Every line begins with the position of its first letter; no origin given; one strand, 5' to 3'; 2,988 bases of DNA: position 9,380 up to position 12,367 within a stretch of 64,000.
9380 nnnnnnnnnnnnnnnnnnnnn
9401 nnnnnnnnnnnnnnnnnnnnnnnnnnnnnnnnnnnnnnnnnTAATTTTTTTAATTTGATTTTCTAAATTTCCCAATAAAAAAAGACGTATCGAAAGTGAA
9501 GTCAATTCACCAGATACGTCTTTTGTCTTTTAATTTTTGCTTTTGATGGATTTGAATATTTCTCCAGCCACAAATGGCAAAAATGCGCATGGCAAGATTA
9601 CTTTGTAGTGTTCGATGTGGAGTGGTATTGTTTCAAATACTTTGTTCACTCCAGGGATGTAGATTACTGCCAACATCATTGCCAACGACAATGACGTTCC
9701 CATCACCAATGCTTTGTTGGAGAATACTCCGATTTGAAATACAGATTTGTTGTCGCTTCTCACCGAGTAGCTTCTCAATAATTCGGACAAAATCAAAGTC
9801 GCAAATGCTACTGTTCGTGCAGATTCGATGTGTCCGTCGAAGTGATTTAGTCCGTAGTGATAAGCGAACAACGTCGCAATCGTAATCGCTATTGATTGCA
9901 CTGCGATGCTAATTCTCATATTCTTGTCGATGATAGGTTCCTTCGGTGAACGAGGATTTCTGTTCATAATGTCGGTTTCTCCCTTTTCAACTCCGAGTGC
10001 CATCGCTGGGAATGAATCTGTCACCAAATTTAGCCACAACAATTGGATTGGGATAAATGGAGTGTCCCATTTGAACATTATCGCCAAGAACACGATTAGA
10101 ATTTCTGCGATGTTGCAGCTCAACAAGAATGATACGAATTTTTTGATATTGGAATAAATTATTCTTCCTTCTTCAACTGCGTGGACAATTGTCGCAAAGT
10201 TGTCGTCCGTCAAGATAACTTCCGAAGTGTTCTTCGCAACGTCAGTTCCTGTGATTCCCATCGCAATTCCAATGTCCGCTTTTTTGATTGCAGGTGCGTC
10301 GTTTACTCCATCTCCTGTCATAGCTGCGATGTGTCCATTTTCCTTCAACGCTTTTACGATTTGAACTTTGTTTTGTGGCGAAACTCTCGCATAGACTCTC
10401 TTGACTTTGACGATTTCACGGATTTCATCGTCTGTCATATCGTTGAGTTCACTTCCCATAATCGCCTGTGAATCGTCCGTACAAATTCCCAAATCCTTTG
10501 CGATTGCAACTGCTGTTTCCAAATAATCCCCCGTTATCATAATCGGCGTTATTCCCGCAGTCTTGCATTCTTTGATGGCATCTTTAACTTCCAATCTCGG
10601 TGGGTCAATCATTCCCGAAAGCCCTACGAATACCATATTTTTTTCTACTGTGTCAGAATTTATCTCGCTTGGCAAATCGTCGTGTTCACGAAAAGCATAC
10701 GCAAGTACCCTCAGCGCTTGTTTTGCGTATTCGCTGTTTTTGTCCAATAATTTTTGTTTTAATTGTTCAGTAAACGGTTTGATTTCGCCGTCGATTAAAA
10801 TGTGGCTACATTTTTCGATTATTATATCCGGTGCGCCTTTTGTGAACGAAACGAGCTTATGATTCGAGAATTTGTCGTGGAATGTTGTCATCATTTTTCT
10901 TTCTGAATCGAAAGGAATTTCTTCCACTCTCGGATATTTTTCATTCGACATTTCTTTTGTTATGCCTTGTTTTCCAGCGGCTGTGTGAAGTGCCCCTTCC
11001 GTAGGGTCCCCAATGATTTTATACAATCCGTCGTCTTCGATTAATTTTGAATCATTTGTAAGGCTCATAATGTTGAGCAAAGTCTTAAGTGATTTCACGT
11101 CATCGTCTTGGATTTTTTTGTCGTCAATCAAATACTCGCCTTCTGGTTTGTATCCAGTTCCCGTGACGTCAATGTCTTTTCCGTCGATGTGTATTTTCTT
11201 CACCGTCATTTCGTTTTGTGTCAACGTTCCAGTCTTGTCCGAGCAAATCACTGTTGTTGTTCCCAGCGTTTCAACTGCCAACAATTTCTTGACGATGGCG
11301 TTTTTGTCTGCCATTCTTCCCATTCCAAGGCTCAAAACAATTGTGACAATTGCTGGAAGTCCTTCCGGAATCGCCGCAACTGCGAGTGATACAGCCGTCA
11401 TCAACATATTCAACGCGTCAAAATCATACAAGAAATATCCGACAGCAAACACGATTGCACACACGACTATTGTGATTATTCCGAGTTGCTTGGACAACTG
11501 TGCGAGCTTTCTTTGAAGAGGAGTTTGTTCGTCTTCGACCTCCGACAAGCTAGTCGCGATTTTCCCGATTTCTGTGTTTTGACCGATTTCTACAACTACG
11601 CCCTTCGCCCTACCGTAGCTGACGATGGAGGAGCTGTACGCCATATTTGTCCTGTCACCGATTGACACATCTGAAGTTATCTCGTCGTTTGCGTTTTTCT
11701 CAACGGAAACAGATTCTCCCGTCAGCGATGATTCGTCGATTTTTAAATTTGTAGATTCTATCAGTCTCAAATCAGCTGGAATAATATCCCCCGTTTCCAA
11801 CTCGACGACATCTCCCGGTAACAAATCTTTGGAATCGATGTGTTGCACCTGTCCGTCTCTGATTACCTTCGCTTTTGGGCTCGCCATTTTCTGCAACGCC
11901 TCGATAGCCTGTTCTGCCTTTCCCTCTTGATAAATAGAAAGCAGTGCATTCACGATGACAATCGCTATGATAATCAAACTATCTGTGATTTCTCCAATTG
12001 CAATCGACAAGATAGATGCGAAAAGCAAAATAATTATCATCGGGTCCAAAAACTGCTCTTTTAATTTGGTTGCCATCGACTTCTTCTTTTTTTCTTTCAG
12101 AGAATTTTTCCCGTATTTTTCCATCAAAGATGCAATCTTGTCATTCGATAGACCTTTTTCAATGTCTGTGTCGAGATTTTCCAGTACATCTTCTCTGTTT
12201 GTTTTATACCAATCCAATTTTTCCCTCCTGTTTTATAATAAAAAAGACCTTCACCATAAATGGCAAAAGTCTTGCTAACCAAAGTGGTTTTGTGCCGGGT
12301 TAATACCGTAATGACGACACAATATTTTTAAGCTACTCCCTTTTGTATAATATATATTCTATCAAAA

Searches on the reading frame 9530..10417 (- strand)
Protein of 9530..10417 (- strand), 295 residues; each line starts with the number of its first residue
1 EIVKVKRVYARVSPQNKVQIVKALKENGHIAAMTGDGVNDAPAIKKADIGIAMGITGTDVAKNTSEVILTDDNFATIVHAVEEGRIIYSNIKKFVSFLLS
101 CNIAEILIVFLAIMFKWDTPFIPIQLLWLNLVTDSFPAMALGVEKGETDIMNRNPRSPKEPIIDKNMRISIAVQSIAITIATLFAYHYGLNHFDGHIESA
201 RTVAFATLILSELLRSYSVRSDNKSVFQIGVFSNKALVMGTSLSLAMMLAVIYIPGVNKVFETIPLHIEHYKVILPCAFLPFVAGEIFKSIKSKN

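Call 45: search_solved_structures(query=window:9530-10417:-, max_evalue=1e-20, show_alignments=5)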
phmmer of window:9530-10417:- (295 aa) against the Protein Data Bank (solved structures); distinct sequences matched with E-value up to 1e-20: 65 (the best 60 are shown).
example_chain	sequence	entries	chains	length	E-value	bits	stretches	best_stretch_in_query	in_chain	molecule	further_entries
9euq_A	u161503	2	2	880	1.3e-65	224.8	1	7-294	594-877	Calcium-transporting ATPase lmo0841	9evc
6zhf_A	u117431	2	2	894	1.3e-65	224.8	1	7-294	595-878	Calcium-transporting ATPase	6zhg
6zhh_A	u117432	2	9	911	1.4e-65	224.7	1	7-294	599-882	Calcium-transporting ATPase | Calcium-transporting ATPase lmo0841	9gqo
8iww_A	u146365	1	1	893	2.4e-65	224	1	3-292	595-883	Calcium-transporting ATPase type 2C member 1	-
8iwp_A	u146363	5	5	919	2.5e-65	223.9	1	3-292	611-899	Calcium-transporting ATPase type 2C member 1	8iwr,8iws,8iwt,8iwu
7yag_A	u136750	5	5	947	2.7e-65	223.8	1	3-292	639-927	Calcium-transporting ATPase type 2C member 1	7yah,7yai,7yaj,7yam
7bt2_A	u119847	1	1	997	1.9e-58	201.3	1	7-164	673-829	Sarcoplasmic/endoplasmic reticulum calcium ATPase 2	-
6jju_A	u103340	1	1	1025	2.1e-58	201.2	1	7-164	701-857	Sarcoplasmic/endoplasmic reticulum calcium ATPase 2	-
7e7s_A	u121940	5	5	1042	2.2e-58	201.1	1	7-164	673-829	Sarcoplasmic/endoplasmic reticulum calcium ATPase 2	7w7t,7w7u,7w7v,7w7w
6ln5_A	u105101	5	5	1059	2.3e-58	201.1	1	7-164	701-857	Sarcoplasmic/endoplasmic reticulum calcium ATPase 2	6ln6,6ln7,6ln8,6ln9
5ztf_A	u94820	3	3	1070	2.4e-58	201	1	7-164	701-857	Sarcoplasmic/endoplasmic reticulum calcium ATPase 2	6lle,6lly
5mpm_A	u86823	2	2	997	6.4e-58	199.6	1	7-164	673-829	Sarcoplasmic/endoplasmic reticulum calcium ATPase 2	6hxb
3tlm_A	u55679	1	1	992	1.8e-56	194.9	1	8-164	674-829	Sarcoplasmic/endoplasmic reticulum calcium ATPase 1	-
8owa_A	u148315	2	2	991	5.7e-56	193.2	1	8-164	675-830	Sarcoplasmic/endoplasmic reticulum calcium ATPase 1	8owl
6rb2_A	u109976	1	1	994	5.7e-56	193.2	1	8-164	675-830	Sarcoplasmic/endoplasmic reticulum calcium ATPase 1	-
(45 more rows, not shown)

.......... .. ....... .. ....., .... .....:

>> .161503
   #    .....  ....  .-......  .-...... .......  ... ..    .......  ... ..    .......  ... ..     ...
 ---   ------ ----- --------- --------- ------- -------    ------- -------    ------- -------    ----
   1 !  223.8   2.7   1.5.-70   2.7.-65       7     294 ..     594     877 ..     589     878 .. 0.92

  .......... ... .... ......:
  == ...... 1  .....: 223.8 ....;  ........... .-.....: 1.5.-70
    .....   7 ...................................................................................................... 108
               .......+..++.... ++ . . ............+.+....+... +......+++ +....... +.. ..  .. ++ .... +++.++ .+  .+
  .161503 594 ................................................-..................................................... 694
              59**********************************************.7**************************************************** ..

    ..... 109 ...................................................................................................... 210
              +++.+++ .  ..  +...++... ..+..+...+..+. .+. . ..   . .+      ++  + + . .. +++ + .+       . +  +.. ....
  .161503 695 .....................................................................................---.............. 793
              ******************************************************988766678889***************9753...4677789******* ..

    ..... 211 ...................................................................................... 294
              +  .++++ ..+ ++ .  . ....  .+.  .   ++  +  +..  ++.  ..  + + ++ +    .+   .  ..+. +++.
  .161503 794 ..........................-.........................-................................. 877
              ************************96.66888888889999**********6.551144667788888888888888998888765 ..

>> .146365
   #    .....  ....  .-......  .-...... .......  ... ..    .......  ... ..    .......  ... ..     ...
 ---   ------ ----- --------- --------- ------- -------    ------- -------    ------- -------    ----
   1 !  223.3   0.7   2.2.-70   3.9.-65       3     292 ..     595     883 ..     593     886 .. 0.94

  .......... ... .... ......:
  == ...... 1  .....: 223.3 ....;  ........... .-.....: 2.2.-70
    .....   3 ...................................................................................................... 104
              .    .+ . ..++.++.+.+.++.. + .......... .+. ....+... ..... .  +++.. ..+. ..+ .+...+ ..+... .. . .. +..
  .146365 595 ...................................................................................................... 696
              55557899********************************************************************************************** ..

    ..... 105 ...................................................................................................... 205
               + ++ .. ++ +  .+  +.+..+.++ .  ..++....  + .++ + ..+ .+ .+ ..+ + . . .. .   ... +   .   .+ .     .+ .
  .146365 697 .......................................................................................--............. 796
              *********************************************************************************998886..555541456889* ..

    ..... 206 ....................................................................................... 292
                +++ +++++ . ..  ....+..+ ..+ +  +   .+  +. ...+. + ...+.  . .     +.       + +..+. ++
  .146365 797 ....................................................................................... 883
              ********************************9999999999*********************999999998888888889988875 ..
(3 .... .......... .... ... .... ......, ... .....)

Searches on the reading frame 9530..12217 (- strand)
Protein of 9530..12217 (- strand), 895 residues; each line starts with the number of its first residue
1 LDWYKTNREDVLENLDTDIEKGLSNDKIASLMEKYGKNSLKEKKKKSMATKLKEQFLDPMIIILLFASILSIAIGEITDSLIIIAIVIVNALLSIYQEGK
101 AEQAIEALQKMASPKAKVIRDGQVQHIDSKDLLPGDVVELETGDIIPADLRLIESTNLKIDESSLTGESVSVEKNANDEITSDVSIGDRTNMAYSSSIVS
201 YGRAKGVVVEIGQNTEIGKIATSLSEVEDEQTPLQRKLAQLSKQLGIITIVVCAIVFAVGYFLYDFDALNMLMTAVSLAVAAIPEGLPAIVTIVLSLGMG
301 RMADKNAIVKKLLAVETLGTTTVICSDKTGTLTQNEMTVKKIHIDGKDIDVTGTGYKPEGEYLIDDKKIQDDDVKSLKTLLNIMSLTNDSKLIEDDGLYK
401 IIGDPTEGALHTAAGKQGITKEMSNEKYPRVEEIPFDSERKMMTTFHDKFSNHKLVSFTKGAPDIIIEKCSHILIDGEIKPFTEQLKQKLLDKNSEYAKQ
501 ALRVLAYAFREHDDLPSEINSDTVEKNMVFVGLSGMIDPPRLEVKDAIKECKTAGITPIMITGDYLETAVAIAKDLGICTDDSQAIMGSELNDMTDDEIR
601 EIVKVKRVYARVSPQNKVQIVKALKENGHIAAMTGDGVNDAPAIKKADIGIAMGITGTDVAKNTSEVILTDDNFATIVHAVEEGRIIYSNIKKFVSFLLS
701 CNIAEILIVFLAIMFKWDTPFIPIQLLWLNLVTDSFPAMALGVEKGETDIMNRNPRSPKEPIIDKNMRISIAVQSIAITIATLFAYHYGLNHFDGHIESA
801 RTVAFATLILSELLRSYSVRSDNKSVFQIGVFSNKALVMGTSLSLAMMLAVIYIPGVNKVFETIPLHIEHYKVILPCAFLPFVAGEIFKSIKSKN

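Call 8: search_protein_families(library=ncbifam, proteins=[window:9530-12217:-])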
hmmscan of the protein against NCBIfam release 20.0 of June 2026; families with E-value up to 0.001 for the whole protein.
window:9530-12217:- (895 aa): 21 families
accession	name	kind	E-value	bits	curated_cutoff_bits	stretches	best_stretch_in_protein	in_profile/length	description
TIGR01522.1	ATPase-IIA2_Ca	equivalog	9.1e-221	735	798.3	1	8-892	9-850/854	calcium-transporting P-type ATPase, PMR1-type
TIGR01116.1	ATPase-IIA1_Ca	equivalog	6.9e-216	719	703.4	1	53-883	2-789/799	calcium-translocating P-type ATPase, SERCA-type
TIGR01523.1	ATPase-IID_K-Na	equivalog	2.2e-175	585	645.05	2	231-893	266-990/997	potassium/sodium efflux P-type ATPase, fungal-type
TIGR01106.1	ATPase-IIC_X-K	subfamily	3.5e-168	561.4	946.1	3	1-585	15-614/997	Na,H/K antiporter P-type ATPase subunit alpha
TIGR01517.1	ATPase-IIB_Ca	equivalog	2e-159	532.5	507.05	2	378-891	390-879/882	calcium-translocating P-type ATPase, PMCA-type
TIGR01647.1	ATPase-IIIA_H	equivalog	9.8e-134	447.3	615.5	2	22-348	1-313/755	plasma-membrane proton-efflux P-type ATPase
TIGR01524.1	ATPase-IIIB_Mg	equivalog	9.6e-124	414.1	610.75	2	5-345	17-359/867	magnesium-translocating P-type ATPase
NF011702.0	PRK15122.1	subfamily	7.2e-108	361.7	975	2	419-847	434-855/907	magnesium-translocating P-type ATPase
TIGR01494.1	ATPase_P-type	subfamily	9.5e-101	337.6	62.3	3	83-347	2-237/478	HAD-IC family P-type ATPase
TIGR01657.1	P-ATPase-V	hypoth_equivalog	3.4e-75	253.4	618.25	2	18-590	135-709/1055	ATP13A2 family polyamine export P-type ATPase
TIGR01525.1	ATPase-IB_hvy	subfamily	1.7e-73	248.4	346.25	3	62-345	3-272/560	heavy metal translocating P-type ATPase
TIGR01512.1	ATPase-IB2_Cd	subfamily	1.3e-58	199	313.5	3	63-343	4-256/494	cadmium family heavy metal-translocating P-type ATPase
TIGR01511.1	ATPase-IB1_Cu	subfamily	1.7e-51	175.7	397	3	78-348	44-288/542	copper-translocating P-type ATPase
NF008262.1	PRK11033.1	equivalog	1.9e-50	172.1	1005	3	66-343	184-447/731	zinc/cadmium/mercury/lead-transporting ATPase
NF033775.1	P_type_ZntA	exception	1e-44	153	1240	2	66-344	189-453/732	Zn(II)/Cd(II)/Pb(II) translocating P-type ATPase ZntA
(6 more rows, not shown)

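Call 10: find_related_loci(query=window:9530-12217:-, collection=genome_contigs, flank=3000)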
Query window:9530-12217:- (895 aa) in genome_contigs; peptide patterns used: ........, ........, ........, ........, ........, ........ (x = any residue, [..] = any of these).
68 stretches matched a pattern; 29 encode a relative of the query (tblastn E <= 1e-3); 29 distinct loci.
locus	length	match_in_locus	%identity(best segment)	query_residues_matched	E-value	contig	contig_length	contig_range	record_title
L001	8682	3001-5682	87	1-894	0e+0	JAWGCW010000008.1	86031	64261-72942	MAG: Finegoldia magna isolate N1_018_000G1_dasN1_018_000G1_abawaca.18 N1_018_000G1_scaffold_77, whole genome shotgun seq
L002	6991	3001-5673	87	1-891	0e+0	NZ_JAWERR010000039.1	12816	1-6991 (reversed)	MAG: Finegoldia magna isolate N5_225_021G1_dasN5_225_021G1_concoct_14 N5_225_021G1_scaffold_539, whole genome shotgun se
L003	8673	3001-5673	87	1-891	0e+0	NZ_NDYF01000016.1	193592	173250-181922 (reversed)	Finegoldia magna strain 12T272 4c, whole genome shotgun sequence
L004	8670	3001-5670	87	1-890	0e+0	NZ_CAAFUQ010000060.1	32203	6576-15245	MAG: uncultured Finegoldia sp. isolate HGM13737, whole genome shotgun sequence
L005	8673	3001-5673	87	1-891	0e+0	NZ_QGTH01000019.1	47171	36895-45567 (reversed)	Finegoldia magna strain DSM 20470 Ga0244520_119, whole genome shotgun sequence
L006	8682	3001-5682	84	1-894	0e+0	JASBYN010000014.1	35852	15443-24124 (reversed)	MAG: Finegoldia sp. isolate bin-70 c_000000001390, whole genome shotgun sequence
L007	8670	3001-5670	87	1-890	0e+0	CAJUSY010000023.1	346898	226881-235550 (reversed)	Peptoniphilaceae bacterium isolate RUMC2 genome assembly, contig: FN_RUMC2_3, whole genome shotgun sequence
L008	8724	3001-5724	65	1-891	0e+0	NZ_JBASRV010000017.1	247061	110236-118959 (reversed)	MAG: Miniphocaeibacter sp. isolate MFD13469_ilm_asm_bin5 k127_31706, whole genome shotgun sequence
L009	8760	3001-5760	65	1-894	0e+0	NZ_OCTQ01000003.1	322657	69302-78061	Miniphocaeibacter massiliensis strain Marseille-P4678, whole genome shotgun sequence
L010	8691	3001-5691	65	1-895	0e+0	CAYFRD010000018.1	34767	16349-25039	MAG TPA_asm: uncultured Peptoniphilus sp. isolate ERP107106_co1_232 genome assembly, contig: NODE_1064_length_34767_cov_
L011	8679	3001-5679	65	1-894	0e+0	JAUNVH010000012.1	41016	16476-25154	MAG: Tissierellia bacterium isolate S7A_St_23 NODE_383_length_41016_cov_22.864310, whole genome shotgun sequence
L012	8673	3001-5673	65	2-892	0e+0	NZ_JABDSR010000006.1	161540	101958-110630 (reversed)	Peptoniphilus faecalis strain AGMB00490 27094.AGMB00490.1_contig06, whole genome shotgun sequence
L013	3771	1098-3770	66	1-892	0e+0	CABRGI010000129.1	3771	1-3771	MAG TPA_asm: uncultured Parvimonas sp. isolate MGYG-HGUT-01235 genome assembly, contig: GUT_GENOME093918_129, whole geno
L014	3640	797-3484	63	1-894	0e+0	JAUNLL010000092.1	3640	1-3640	MAG: Peptoniphilus sp. isolate S30M_St_21 NODE_7326_length_3640_cov_4.488424, whole genome shotgun sequence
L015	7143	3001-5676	59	1-891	0e+0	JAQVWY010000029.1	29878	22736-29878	MAG: Tissierellia bacterium isolate STF2_113 NODE_3384_length_29878_cov_8.170347_Sandtown_F2, whole genome shotgun seque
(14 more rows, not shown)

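Call 36: search_solved_structures(query=window:9530-12217:-, max_evalue=1e-50)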
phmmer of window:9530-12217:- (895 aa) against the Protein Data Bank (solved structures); distinct sequences matched with E-value up to 1e-50: 70 (the best 60 are shown).
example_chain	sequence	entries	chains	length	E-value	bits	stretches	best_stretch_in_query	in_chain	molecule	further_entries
9euq_A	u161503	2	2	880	9.8e-215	718.4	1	13-894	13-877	Calcium-transporting ATPase lmo0841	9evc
6zhf_A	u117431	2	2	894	1e-214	718.4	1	13-894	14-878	Calcium-transporting ATPase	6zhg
6zhh_A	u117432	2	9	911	4.2e-213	713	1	13-894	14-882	Calcium-transporting ATPase | Calcium-transporting ATPase lmo0841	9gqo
8iww_A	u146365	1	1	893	1.2e-179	602.4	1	11-892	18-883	Calcium-transporting ATPase type 2C member 1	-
8iwp_A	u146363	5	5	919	1.4e-179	602.2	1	11-892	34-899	Calcium-transporting ATPase type 2C member 1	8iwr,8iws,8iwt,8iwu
7yag_A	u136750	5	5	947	1.5e-179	602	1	11-892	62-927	Calcium-transporting ATPase type 2C member 1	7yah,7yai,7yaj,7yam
5mpm_A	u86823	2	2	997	3.9e-170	570.9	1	8-764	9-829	Sarcoplasmic/endoplasmic reticulum calcium ATPase 2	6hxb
7bt2_A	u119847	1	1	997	4.5e-170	570.7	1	8-764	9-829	Sarcoplasmic/endoplasmic reticulum calcium ATPase 2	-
6jju_A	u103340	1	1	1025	5.2e-170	570.5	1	8-764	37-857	Sarcoplasmic/endoplasmic reticulum calcium ATPase 2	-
7e7s_A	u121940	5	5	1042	5.6e-170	570.4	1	8-764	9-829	Sarcoplasmic/endoplasmic reticulum calcium ATPase 2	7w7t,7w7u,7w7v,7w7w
6ln5_A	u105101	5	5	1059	6.1e-170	570.3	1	8-764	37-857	Sarcoplasmic/endoplasmic reticulum calcium ATPase 2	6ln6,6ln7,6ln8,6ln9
5ztf_A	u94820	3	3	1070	6.4e-170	570.2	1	8-764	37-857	Sarcoplasmic/endoplasmic reticulum calcium ATPase 2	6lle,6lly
3tlm_A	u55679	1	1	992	7.2e-167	560.1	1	12-764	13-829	Sarcoplasmic/endoplasmic reticulum calcium ATPase 1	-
8owa_A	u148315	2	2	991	2.2e-166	558.5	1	12-764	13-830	Sarcoplasmic/endoplasmic reticulum calcium ATPase 1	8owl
4bew_A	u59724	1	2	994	2.2e-166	558.5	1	12-764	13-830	SARCOPLASMIC/ENDOPLASMIC RETICULUM CALCIUM ATPASE 1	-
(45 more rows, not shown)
